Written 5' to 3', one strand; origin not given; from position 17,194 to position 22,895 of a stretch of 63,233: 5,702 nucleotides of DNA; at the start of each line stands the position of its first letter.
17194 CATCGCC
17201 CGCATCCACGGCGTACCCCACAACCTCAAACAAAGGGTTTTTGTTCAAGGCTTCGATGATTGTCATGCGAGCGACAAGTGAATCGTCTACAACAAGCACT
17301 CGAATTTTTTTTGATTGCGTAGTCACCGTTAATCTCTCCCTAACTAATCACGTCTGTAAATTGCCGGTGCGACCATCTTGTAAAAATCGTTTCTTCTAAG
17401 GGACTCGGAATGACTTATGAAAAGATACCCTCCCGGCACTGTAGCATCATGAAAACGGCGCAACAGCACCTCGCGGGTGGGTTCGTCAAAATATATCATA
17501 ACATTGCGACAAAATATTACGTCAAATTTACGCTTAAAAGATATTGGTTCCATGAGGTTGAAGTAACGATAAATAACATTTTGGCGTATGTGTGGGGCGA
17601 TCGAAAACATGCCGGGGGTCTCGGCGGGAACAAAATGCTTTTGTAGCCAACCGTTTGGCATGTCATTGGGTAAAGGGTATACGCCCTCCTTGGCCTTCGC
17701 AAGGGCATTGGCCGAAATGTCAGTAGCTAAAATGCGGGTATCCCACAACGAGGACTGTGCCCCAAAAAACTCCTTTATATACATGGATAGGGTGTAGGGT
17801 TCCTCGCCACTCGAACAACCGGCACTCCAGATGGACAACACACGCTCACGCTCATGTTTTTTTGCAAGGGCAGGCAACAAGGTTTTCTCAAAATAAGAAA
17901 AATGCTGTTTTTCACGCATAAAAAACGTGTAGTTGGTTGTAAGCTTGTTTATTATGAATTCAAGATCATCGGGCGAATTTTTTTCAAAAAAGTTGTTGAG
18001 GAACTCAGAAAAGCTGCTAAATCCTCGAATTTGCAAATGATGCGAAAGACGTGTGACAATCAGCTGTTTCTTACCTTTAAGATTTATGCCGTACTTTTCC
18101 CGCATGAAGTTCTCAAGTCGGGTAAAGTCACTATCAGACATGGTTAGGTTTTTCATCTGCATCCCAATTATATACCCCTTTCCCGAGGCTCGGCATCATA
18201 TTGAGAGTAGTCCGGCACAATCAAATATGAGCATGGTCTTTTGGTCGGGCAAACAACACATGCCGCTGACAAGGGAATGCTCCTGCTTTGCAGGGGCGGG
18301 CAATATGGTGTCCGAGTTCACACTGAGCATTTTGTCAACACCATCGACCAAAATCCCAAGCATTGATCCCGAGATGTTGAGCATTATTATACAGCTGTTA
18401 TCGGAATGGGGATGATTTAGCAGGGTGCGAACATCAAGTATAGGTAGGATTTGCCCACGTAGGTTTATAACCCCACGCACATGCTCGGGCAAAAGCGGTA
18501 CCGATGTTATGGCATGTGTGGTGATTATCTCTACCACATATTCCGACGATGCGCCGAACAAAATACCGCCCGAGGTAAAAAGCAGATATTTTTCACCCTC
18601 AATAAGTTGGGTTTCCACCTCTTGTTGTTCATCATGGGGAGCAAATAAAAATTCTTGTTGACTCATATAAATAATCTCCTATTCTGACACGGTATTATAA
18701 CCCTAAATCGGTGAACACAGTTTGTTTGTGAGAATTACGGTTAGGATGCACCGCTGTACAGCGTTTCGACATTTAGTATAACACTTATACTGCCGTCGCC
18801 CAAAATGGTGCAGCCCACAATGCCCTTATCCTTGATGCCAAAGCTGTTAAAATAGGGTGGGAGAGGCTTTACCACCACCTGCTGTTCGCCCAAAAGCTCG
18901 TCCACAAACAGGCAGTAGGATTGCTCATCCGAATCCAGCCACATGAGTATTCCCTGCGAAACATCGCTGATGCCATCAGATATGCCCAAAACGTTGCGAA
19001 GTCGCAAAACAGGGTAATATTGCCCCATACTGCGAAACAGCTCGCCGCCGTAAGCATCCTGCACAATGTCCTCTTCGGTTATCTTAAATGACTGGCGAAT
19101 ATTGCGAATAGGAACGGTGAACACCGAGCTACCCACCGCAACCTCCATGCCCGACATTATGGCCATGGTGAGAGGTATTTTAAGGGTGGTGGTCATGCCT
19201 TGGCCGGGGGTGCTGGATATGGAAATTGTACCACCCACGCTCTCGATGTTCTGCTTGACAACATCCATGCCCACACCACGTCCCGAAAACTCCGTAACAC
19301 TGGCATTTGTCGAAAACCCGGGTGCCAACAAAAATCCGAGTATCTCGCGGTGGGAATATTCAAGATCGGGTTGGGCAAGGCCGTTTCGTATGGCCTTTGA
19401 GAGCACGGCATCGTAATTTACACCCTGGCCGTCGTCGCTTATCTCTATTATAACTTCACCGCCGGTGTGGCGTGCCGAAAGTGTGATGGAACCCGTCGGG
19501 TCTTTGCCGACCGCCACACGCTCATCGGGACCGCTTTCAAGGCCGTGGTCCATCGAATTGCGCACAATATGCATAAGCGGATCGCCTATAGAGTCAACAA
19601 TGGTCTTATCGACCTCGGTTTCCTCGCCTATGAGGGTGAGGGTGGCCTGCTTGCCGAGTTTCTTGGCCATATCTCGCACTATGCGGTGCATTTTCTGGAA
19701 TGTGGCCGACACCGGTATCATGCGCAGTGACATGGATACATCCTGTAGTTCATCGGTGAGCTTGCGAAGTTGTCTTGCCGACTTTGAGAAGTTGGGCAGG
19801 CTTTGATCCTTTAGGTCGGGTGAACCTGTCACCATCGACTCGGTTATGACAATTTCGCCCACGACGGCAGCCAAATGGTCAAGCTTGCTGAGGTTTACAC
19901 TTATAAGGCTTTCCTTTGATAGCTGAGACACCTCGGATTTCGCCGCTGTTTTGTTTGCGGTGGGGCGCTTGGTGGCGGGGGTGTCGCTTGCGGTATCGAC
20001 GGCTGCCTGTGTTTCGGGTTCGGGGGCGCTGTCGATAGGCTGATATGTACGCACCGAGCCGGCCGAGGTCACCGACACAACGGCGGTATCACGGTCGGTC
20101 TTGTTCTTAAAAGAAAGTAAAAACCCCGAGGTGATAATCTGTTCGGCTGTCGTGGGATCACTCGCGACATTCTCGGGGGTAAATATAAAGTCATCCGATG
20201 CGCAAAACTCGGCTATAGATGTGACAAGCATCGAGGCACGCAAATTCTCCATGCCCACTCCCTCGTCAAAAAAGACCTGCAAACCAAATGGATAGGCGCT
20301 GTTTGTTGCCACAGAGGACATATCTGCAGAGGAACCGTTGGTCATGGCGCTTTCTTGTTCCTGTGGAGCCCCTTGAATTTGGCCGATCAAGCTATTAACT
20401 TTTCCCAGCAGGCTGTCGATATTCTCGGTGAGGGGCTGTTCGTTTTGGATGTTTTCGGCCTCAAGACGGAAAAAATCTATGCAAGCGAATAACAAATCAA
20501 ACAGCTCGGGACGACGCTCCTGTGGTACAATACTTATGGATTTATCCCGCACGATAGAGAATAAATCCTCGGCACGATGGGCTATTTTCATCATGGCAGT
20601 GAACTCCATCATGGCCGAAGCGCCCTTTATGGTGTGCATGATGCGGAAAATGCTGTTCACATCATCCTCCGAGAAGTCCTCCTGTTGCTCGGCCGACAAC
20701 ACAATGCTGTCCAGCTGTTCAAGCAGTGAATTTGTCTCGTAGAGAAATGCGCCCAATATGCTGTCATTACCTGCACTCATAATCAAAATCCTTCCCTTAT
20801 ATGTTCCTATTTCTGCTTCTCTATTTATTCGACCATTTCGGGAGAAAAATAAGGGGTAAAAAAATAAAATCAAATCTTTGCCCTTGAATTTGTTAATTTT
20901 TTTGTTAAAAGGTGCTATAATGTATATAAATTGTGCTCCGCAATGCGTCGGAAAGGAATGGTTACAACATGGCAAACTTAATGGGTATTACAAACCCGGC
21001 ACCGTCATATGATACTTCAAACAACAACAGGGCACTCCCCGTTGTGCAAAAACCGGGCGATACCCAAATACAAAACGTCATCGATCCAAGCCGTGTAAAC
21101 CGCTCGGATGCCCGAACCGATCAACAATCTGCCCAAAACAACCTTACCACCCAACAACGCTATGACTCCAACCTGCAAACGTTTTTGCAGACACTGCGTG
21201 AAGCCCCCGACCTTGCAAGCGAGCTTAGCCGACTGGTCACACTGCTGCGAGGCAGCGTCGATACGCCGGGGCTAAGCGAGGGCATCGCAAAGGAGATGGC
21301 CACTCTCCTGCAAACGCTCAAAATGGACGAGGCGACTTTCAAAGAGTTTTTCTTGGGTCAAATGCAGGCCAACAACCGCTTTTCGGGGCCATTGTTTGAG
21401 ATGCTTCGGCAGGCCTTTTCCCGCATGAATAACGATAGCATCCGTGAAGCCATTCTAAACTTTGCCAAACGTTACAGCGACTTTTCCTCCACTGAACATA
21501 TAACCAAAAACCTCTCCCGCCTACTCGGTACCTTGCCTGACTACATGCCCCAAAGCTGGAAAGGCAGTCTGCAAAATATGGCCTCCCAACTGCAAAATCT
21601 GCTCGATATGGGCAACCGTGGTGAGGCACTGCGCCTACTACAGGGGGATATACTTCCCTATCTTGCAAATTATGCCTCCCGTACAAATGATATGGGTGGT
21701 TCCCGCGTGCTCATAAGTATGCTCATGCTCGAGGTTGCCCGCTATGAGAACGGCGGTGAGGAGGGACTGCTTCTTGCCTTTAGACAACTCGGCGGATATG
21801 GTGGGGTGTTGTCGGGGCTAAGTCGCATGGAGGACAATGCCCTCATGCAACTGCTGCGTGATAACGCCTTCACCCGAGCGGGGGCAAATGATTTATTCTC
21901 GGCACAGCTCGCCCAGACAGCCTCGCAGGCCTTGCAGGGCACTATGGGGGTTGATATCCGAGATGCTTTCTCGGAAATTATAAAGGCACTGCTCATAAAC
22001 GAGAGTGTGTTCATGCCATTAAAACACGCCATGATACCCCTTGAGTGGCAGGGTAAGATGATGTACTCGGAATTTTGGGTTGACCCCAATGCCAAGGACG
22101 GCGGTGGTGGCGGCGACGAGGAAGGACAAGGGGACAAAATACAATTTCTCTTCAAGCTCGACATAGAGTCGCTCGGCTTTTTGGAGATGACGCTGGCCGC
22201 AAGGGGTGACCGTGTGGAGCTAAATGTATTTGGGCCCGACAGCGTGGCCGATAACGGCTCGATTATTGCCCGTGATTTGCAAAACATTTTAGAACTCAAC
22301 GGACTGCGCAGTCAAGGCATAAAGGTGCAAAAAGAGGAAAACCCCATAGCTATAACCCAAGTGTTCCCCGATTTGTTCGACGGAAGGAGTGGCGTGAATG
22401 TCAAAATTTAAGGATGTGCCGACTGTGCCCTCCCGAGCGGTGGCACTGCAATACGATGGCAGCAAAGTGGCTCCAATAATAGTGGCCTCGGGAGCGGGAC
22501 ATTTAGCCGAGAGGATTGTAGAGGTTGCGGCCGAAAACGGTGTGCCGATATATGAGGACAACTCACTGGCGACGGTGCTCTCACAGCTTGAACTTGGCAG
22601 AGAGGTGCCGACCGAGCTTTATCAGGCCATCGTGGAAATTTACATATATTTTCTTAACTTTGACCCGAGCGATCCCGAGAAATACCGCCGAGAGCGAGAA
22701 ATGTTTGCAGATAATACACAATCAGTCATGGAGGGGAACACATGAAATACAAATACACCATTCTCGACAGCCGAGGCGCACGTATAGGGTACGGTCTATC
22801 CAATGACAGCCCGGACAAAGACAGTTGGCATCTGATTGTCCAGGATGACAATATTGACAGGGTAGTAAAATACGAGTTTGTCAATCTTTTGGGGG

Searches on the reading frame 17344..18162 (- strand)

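Call 29: search_protein_families(library=pfam, proteins=[window:17344-18162:-], max_evalue=0.0001)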
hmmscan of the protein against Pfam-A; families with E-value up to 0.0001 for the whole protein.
window:17344-18162:- (272 aa): 5 families
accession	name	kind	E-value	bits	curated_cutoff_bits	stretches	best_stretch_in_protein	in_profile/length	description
PF01739.24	CheR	-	4.6e-55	186.5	27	1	77-261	1-186/195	CheR methyltransferase, SAM binding domain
PF03705.20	CheR_N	-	1.9e-07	31.1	27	1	12-56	2-47/53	CheR methyltransferase, all-alpha domain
PF13489.12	Methyltransf_23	-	2.3e-06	27.9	27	1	93-252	11-119/164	Methyltransferase domain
PF08242.18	Methyltransf_12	-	3.9e-06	27.9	30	0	207-247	60-98/98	Methyltransferase domain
PF13649.12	Methyltransf_25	-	4.9e-05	24.4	27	0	205-245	56-97/97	Methyltransferase domain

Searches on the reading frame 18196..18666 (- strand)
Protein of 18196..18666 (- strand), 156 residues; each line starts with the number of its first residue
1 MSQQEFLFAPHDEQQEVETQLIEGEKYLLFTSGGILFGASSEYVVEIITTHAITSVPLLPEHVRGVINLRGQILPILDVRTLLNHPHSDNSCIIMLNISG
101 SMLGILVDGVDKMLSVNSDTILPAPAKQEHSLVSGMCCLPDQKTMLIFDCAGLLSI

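Call 29: search_protein_families(library=pfam, proteins=[window:18196-18666:-], max_evalue=0.0001)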
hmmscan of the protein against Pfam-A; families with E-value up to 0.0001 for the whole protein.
window:18196-18666:- (156 aa): 1 family
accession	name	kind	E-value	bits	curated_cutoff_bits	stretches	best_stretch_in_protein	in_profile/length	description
PF01584.24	CheW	-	1.2e-28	99.9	23.5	1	26-155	1-135/138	CheW-like domain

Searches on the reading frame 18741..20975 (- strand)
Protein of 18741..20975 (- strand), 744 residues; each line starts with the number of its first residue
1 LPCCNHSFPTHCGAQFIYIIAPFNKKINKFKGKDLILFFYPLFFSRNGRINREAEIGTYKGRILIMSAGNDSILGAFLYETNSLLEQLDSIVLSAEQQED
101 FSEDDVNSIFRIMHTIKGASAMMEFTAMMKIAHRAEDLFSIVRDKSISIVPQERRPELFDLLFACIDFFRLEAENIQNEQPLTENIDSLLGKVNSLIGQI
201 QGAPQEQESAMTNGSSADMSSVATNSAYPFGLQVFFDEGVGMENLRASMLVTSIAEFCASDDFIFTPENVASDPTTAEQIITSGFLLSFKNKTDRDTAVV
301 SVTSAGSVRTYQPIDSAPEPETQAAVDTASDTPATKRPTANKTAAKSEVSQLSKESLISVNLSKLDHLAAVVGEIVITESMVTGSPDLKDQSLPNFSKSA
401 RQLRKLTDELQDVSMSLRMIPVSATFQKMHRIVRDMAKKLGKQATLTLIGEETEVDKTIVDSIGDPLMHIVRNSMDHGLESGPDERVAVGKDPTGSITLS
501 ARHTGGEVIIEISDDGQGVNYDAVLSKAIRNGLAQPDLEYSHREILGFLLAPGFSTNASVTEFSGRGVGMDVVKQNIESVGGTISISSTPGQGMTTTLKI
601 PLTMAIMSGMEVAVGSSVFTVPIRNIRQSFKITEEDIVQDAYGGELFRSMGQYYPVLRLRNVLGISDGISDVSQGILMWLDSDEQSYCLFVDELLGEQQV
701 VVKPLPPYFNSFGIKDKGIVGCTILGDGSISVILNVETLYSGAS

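Call 29: search_protein_families(library=pfam, proteins=[window:18741-20975:-], max_evalue=0.0001)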
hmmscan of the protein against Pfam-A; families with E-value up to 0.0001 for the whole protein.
window:18741-20975:- (744 aa): 4 families
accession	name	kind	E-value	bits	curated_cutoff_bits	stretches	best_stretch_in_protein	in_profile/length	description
PF01584.24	CheW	-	2.1e-18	66.7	23.5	1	609-740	2-134/138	CheW-like domain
PF02518.31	HATPase_c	-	9.7e-17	61.8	26.4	1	465-603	4-110/111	Histidine kinase-, DNA gyrase B-, and HSP90-like ATPase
PF02895.20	H-kinase_dim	-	3.8e-13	50.1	23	1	356-416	2-67/68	Signal transducing histidine kinase, homodimeric domain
PF01627.28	Hpt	-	6e-13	49.3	24.6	1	73-153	2-70/84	Hpt domain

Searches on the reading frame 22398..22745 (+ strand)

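Call 57: search_protein_families(library=pfam, proteins=[window:22398-22745:+], max_evalue=0.01)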
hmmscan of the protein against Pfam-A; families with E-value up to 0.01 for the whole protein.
window:22398-22745:+ (115 aa): 1 family
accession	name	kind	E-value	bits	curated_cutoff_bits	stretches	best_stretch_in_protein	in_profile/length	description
PF01312.24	Bac_export_2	-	5.7e-19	69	24.4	1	14-84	262-334/335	FlhB HrpN YscU SpaS Family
